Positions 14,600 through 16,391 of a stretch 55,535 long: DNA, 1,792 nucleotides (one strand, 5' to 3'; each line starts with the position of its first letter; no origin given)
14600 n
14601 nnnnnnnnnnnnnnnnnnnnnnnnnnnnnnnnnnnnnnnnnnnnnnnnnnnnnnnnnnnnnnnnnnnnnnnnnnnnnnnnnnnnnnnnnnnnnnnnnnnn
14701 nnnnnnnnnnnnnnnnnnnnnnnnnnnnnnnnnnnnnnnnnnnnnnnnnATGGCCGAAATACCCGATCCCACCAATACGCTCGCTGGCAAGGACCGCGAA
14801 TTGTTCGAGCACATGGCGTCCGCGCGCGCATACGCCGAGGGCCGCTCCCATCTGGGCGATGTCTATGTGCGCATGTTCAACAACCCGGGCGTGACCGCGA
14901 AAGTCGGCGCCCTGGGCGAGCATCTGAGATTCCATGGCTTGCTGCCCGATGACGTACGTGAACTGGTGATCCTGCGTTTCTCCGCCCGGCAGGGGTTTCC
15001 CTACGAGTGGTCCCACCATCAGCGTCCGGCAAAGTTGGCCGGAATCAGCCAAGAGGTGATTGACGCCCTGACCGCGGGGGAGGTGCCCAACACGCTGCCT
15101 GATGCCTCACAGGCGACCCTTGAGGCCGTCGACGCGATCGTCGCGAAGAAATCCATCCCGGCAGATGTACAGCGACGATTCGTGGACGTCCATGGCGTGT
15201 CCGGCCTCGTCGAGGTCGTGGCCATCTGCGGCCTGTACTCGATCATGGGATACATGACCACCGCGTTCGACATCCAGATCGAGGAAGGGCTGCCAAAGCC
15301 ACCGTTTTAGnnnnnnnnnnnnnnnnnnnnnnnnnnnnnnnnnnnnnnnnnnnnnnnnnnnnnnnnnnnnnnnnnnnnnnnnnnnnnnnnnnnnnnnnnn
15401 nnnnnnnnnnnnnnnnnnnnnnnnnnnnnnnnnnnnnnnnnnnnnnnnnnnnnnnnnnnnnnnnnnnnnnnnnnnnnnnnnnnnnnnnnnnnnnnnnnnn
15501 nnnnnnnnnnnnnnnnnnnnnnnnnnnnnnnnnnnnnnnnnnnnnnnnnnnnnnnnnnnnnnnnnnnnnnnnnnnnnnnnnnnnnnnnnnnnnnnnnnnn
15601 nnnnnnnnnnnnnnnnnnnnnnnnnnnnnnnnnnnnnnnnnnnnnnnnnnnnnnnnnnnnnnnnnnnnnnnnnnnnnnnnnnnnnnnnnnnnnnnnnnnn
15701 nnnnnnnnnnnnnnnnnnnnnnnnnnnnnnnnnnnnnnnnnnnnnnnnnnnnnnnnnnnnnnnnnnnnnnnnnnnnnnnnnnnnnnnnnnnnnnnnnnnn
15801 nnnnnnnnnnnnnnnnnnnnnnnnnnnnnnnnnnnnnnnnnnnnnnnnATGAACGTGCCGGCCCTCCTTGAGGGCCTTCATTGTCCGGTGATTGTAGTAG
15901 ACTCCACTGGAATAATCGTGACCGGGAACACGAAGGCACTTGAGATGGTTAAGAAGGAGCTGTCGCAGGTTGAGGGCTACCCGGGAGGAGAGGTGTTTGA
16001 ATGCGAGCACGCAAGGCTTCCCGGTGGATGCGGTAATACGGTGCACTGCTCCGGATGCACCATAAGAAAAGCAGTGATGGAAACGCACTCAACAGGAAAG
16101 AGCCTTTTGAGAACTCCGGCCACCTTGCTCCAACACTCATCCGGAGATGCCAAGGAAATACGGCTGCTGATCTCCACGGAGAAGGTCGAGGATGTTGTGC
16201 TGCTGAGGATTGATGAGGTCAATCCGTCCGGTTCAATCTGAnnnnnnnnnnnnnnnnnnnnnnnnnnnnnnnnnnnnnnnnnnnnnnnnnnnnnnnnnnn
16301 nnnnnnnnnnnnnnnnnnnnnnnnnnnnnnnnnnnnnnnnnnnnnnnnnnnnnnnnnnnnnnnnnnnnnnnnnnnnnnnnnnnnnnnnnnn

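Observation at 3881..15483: ~100-bp direct repeats containing the 3' end and terminator of the Mo-enzyme gene bracket an 11.4-kb accessory block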

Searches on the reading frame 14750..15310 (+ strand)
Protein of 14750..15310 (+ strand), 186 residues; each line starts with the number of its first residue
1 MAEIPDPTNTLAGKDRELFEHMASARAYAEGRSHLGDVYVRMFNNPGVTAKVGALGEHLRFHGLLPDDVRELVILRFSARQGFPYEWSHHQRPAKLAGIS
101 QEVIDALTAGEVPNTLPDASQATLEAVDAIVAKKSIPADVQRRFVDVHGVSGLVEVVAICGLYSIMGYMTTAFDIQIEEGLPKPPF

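Call 9: search_protein_families(library=pfam, proteins=[window:14750-15310:+])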
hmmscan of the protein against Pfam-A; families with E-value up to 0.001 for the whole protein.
window:14750-15310:+ (186 aa): 1 family
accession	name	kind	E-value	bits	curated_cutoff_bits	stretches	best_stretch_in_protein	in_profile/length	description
PF02627.25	CMD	-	8.7e-07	29.3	23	1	48-122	3-78/84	Carboxymuconolactone decarboxylase family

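Call 37: find_encoding_contigs(protein=window:14750-15310:+, flank=10000, max_places=10)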
Protein window:14750-15310:+ (186 aa): 1 contig read that carries it; 1 place shown.
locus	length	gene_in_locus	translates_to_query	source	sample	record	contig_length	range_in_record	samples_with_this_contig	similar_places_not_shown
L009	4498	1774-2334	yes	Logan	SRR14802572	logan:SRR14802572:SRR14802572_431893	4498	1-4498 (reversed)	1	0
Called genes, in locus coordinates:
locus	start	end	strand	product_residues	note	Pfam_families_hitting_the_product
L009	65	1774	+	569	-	PF02776:TPP_enzyme_N, PF00205:TPP_enzyme_M, PF02775:TPP_enzyme_C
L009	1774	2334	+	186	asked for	PF02627:CMD (weak)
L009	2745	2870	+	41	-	-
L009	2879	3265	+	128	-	-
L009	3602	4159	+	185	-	-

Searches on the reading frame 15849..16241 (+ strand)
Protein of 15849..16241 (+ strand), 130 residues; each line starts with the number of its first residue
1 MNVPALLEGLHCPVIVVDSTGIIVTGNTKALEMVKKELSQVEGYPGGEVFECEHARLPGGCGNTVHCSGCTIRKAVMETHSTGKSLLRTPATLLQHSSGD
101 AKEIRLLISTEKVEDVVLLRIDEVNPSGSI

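Call 9: search_protein_families(library=pfam, proteins=[window:15849-16241:+])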
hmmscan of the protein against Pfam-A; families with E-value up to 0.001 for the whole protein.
window:15849-16241:+ (130 aa): 1 family
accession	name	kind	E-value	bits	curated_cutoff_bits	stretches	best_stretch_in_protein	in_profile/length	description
PF00989.32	PAS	-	0.00015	22.1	22.6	1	4-47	4-47/113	PAS fold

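Call 36: find_encoding_contigs(protein=window:15849-16241:+, flank=10000, max_places=10)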
Protein window:15849-16241:+ (130 aa): no gene with exactly this product is on record in the collection.

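Call 38: search_protein_families(library=padloc, proteins=[window:15855-16241:+], max_evalue=0.01)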
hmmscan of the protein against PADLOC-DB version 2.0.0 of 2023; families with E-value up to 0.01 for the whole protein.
window:15855-16241:+ (128 aa): 0 families
